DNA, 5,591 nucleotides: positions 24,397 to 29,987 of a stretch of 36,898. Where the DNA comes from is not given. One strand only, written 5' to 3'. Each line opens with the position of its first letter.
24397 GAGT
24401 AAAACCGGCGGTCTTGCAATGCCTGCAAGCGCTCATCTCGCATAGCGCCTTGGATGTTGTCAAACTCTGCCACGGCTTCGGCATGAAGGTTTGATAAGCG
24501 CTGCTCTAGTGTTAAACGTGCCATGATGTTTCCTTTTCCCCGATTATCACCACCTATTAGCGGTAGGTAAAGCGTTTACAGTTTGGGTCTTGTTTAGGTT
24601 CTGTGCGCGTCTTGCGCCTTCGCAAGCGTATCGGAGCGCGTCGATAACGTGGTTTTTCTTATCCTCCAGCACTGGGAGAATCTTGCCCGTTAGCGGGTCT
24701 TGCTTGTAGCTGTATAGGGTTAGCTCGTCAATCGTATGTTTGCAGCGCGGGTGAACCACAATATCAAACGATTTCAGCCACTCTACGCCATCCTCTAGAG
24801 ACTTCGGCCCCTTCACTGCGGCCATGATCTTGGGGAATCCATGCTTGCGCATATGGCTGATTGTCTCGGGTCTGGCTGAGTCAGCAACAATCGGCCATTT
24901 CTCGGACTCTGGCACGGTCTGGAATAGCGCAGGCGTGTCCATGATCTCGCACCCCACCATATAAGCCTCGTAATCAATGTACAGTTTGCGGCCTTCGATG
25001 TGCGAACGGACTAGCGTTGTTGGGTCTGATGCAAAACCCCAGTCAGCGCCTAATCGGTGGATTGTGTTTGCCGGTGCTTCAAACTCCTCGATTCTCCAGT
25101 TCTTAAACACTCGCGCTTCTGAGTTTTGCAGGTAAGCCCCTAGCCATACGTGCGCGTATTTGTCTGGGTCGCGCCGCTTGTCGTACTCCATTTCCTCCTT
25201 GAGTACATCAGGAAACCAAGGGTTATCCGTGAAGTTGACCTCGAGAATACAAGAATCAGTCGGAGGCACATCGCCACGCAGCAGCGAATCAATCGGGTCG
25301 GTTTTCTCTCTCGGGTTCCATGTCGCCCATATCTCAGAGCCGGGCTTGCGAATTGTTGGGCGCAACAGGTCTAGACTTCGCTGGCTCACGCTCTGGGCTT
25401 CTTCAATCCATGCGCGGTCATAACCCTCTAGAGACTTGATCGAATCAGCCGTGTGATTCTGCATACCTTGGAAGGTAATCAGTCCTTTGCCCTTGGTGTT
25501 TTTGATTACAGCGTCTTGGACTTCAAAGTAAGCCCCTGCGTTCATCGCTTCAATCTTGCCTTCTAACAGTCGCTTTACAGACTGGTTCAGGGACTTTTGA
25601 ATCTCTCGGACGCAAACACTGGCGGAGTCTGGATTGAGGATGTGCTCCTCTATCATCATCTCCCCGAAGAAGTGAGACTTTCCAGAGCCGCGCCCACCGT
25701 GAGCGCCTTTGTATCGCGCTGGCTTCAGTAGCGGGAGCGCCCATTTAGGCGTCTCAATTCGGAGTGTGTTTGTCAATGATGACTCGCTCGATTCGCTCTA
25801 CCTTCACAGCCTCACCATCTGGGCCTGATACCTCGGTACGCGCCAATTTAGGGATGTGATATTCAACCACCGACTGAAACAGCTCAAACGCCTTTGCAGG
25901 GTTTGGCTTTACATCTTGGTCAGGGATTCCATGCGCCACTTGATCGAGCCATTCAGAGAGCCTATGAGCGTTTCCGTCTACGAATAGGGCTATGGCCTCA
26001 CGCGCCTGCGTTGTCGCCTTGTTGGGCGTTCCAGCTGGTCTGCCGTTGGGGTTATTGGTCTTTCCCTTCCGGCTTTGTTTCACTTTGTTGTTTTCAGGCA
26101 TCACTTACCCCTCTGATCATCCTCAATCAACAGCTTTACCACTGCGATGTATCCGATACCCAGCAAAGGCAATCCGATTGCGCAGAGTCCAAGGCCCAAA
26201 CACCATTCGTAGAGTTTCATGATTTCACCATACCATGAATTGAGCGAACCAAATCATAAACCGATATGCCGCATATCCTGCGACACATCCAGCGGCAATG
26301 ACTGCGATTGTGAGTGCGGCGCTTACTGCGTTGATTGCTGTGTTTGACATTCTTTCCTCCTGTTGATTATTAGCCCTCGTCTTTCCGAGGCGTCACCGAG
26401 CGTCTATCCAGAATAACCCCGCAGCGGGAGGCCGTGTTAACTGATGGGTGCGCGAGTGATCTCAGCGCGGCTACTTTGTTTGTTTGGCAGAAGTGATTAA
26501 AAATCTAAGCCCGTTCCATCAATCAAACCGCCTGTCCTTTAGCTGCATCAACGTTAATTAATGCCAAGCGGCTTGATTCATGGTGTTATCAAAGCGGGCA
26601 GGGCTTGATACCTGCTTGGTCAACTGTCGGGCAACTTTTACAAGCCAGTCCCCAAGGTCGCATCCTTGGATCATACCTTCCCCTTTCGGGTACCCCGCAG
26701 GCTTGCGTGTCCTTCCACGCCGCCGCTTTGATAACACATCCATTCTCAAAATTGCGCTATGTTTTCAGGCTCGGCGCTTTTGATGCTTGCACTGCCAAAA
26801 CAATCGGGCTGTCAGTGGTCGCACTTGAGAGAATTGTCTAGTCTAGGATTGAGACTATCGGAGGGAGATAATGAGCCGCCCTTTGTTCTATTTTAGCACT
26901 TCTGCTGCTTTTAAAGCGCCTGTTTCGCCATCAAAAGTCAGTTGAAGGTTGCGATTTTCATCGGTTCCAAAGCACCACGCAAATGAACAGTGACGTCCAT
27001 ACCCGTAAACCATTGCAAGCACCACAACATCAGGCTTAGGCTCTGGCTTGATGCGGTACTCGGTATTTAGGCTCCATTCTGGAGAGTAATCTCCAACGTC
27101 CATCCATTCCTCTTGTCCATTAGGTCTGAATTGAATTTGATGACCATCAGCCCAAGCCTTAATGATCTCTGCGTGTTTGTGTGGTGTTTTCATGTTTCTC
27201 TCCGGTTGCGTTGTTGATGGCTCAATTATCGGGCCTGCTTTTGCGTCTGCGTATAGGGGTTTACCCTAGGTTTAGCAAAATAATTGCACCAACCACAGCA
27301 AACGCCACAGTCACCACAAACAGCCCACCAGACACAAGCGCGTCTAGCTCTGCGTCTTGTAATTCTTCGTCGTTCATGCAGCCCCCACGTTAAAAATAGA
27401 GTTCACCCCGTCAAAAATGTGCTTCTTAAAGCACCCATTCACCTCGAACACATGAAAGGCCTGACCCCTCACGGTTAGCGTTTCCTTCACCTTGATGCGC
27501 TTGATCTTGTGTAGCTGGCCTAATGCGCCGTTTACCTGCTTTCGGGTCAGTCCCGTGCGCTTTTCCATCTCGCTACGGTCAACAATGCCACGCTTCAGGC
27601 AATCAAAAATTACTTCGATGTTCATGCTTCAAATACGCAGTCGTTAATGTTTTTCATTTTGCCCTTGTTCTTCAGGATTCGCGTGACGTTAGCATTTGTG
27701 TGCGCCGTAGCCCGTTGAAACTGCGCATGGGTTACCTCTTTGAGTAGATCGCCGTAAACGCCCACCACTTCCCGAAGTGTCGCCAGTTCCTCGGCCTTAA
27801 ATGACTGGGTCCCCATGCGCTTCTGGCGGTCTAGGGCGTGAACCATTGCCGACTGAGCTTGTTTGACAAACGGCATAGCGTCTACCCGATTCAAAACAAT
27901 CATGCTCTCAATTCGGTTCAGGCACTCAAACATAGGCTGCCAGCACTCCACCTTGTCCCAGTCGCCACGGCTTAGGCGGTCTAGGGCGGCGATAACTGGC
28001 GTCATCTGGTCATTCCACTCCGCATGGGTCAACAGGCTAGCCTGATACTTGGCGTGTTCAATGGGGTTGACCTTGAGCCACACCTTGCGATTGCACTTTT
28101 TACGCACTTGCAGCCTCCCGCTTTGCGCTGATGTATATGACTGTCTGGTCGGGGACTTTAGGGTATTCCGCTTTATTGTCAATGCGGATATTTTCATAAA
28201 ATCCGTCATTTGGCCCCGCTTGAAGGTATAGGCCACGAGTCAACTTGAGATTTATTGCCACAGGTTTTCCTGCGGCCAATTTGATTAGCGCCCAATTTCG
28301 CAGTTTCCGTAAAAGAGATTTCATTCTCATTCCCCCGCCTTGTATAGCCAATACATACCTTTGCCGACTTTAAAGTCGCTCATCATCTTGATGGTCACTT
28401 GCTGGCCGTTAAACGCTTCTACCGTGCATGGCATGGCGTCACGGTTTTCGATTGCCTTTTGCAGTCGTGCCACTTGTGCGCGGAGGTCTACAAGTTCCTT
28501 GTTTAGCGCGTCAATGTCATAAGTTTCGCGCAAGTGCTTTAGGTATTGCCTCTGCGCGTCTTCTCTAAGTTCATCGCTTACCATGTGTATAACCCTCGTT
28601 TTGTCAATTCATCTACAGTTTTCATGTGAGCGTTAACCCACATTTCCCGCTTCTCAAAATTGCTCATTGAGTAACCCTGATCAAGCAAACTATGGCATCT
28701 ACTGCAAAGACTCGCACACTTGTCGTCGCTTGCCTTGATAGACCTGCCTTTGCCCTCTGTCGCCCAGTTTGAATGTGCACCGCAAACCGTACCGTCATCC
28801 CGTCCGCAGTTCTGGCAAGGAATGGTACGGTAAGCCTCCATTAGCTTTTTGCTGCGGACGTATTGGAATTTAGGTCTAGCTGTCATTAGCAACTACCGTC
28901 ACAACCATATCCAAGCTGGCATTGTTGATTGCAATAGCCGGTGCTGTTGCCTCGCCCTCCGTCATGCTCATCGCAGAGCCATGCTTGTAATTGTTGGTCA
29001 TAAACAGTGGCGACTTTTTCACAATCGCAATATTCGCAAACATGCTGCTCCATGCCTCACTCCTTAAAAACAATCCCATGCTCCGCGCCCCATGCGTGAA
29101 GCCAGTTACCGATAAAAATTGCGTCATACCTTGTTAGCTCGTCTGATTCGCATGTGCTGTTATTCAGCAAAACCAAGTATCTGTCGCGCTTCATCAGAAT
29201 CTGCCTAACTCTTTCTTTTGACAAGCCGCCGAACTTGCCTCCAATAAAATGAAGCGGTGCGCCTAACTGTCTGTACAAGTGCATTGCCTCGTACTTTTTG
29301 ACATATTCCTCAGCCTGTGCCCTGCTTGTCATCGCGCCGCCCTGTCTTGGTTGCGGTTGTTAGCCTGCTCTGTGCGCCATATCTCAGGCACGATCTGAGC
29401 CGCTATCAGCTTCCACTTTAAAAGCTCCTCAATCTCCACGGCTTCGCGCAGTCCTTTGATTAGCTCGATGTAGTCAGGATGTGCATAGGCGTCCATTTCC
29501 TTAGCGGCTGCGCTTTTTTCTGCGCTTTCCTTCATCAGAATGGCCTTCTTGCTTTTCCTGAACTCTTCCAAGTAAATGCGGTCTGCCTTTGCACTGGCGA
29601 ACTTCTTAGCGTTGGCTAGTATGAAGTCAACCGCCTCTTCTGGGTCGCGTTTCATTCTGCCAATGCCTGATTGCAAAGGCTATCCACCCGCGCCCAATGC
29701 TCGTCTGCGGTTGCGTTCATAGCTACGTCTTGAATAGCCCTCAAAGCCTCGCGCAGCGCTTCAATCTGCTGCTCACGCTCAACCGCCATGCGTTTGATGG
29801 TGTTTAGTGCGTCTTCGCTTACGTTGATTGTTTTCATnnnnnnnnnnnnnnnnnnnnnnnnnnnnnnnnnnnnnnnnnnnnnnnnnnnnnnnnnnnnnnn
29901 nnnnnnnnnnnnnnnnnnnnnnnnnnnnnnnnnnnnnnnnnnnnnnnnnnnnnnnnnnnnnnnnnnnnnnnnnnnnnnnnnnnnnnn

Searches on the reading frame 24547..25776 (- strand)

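Call 12: search_protein_families(library=phrogs, proteins=[window:24547-25776:-], max_evalue=0.001)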
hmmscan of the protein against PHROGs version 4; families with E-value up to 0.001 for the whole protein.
window:24547-25776:- (409 aa): 7 families
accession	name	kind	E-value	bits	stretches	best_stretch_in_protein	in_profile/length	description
phrog_3717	-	head and packaging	2.5e-59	202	1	19-259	22-271/277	terminase large subunit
phrog_2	-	head and packaging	4e-45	155.9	1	14-394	275-599/807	terminase large subunit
phrog_6672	-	head and packaging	1.1e-38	133.1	1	264-390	6-131/145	terminase large subunit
phrog_5653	-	head and packaging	2.1e-36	126.5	1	220-398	7-190/199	terminase large subunit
phrog_18557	-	head and packaging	3.6e-06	28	1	319-392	3-78/88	terminase large subunit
phrog_10250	-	head and packaging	6.6e-05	23.7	1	296-386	114-213/228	terminase large subunit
phrog_8711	-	head and packaging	0.00012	23.1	1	21-75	26-80/89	terminase large subunit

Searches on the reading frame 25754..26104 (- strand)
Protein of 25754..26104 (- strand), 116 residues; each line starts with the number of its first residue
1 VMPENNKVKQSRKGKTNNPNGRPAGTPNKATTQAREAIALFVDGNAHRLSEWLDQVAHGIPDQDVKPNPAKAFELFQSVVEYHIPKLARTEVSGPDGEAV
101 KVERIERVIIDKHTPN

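Call 12: search_protein_families(library=phrogs, proteins=[window:25754-26104:-], max_evalue=0.001)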
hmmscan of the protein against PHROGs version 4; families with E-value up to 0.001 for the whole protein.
window:25754-26104:- (116 aa): 1 family
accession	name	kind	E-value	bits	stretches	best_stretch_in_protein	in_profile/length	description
phrog_15261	-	unknown function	0.00012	23.5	1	11-99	6-85/99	-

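Call 33: search_protein_families(library=pfam, proteins=[window:25757-26101:-], max_evalue=10)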
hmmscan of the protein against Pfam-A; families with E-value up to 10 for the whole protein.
seq(115 aa): 1 family
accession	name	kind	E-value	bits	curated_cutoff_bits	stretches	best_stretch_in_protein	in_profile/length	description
PF18932.5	DUF5681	-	0.0022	18.9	27.5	1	11-49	6-44/77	Family of unknown function (DUF5681)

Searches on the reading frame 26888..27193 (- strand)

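Call 12: search_protein_families(library=phrogs, proteins=[window:26888-27193:-], max_evalue=0.001)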
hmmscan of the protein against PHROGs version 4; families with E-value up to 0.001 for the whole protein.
window:26888-27193:- (101 aa): 4 families
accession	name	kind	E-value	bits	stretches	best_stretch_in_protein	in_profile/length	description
phrog_34112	-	unknown function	3.9e-07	31.4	1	4-50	3-54/59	-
phrog_21668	-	unknown function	7.1e-07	30.3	1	6-53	8-56/171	-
phrog_15048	-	unknown function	9.6e-06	26.8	1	5-54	11-58/131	-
phrog_13152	-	unknown function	1.5e-05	26.1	1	4-53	74-121/171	-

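Call 75: search_protein_families(library=pfam, proteins=[window:26888-27193:-], max_evalue=0.05)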
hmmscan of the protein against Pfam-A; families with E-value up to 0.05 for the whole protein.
window:26888-27193:- (101 aa): 0 families

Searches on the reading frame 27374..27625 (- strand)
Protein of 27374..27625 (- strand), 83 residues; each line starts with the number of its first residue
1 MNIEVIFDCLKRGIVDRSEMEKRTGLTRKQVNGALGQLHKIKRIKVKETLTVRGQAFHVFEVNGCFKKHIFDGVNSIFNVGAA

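Call 12: search_protein_families(library=phrogs, proteins=[window:27374-27625:-], max_evalue=0.001)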
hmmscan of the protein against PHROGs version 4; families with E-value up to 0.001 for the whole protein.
window:27374-27625:- (83 aa): 0 families

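Call 32: search_solved_structures(query=window:27377-27625:-, max_evalue=10)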
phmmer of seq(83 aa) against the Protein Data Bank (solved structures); distinct sequences matched with E-value up to 10: 5.
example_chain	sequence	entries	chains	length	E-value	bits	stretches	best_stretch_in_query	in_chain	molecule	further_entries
5cwb_A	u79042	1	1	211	0.097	16.4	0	3-49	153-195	Designed helical repeat protein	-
6vfi_A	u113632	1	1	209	0.53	14.1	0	3-31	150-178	O43_dn18A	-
4yb1_P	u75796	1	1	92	0.84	13.4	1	27-61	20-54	U1 small nuclear ribonucleoprotein A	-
6las_C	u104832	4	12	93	0.85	13.4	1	27-61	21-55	U1 small nuclear ribonucleoprotein A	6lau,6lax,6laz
7mwr_B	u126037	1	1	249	1.3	12.9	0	3-35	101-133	LHD101B4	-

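Call 33: search_protein_families(library=pfam, proteins=[window:27377-27625:-], max_evalue=10)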
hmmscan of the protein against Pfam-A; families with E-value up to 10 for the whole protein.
seq(83 aa): 3 families
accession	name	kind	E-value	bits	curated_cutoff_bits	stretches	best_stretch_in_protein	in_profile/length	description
PF24409.1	wHTH-PRTase_assc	-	0.0024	18.3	27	1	9-57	6-54/83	wHTH-PRTase associated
PF14394.12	DUF4423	-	0.032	14.5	30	1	16-51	38-75/165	Domain of unknown function (DUF4423)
PF22560.2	GMT-wHTH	-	0.15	13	27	1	22-47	53-78/82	GMT-like wHTH domain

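Call 61: find_related_loci(query=A2, collection=viral_contigs, flank=10000)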
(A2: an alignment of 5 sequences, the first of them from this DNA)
Query A2 (83 aa) in viral_contigs; peptide patterns used: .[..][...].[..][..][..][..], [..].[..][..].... (x = any residue, [..] = any of these).
165 stretches matched a pattern; 12 encode a relative of the query (tblastn E <= 1e-3); 12 distinct loci.
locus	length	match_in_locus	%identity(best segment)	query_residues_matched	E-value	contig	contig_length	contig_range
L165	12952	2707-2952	99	1-82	7e-51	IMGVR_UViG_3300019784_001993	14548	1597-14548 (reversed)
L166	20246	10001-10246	95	1-82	2e-48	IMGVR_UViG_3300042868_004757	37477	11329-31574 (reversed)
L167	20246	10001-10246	96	1-82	8e-49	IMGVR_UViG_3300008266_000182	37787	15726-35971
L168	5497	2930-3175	87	1-82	5e-45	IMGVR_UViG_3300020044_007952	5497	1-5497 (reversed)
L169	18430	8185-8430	66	1-82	3e-34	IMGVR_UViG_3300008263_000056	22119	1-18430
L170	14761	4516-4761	44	1-81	5e-21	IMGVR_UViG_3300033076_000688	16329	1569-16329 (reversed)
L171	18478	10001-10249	40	1-82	5e-19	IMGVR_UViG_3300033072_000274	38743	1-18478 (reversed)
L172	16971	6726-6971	39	1-81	1e-18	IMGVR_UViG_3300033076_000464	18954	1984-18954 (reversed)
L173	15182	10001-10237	40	1-81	4e-15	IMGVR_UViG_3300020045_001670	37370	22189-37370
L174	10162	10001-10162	46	1-54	1e-13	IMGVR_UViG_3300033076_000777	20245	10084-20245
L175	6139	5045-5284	33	6-81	2e-6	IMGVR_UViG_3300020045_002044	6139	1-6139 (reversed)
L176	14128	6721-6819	42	6-38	6e-5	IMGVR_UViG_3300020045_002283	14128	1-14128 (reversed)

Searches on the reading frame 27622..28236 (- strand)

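Call 12: search_protein_families(library=phrogs, proteins=[window:27622-28236:-], max_evalue=0.001)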
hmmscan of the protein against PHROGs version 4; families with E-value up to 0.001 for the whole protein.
window:27622-28236:- (204 aa): 1 family
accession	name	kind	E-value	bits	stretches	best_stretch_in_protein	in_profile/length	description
phrog_20828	-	unknown function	0.00019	22.3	1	48-181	25-162/179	-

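Call 75: search_protein_families(library=pfam, proteins=[window:27622-28236:-], max_evalue=0.05)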
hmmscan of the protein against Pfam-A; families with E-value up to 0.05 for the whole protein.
window:27622-28236:- (204 aa): 0 families

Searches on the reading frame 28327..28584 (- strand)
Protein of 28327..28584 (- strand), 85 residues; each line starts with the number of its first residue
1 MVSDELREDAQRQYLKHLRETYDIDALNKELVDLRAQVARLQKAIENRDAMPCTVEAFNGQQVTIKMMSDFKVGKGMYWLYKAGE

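Call 75: search_protein_families(library=pfam, proteins=[window:28327-28584:-], max_evalue=0.05)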
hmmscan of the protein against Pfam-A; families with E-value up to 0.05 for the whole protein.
window:28327-28584:- (85 aa): 1 family
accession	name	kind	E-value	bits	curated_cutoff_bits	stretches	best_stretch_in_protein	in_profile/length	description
PF25785.1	TPR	-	0.018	15.8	27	1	21-51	13-43/110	Nucleoprotein TPR-like domain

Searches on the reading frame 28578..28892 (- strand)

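Call 12: search_protein_families(library=phrogs, proteins=[window:28578-28892:-], max_evalue=0.001)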
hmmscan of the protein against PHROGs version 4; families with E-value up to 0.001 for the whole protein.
window:28578-28892:- (104 aa): 4 families
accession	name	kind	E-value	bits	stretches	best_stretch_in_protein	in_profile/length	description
phrog_131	-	DNA, RNA and nucleotide metabolism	6.1e-23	82.4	1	6-102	23-124/131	HNH endonuclease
phrog_18962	-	unknown function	2.9e-11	44.4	1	5-102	44-144/166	-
phrog_1588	-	unknown function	2.4e-06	28.4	1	13-91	26-101/132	-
phrog_2255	-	DNA, RNA and nucleotide metabolism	0.00072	20.1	0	15-91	101-189/211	HNH endonuclease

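Call 75: search_protein_families(library=pfam, proteins=[window:28578-28892:-], max_evalue=0.05)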
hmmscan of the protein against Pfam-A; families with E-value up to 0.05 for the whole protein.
window:28578-28892:- (104 aa): 2 families
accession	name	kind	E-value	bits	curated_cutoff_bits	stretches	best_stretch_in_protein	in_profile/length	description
PF07102.17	YbcO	-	0.0007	20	29.9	1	28-100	19-91/92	Putative nuclease YbcO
PF06147.18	DUF968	-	0.0077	16.7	27.8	1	5-82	80-152/171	Protein of unknown function (DUF968)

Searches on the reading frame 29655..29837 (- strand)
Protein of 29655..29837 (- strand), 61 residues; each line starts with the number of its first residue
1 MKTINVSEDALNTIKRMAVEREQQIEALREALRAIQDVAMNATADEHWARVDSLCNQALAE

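Call 33: search_protein_families(library=pfam, proteins=[window:29655-29837:-], max_evalue=10)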
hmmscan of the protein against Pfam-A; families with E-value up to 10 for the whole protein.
seq(61 aa): 3 families
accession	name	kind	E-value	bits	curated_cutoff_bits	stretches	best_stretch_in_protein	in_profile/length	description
PF09763.15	Sec3_CC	-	0.0041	17.4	27.1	1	2-37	94-129/133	Exocyst complex component Sec3, coiled-coil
PF08393.18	DHC_N2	-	0.012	14.9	31.9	1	13-57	61-104/403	Dynein heavy chain, N-terminal region 2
PF10779.14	XhlA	-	0.15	12.7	34.7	1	4-37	13-46/67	Haemolysin XhlA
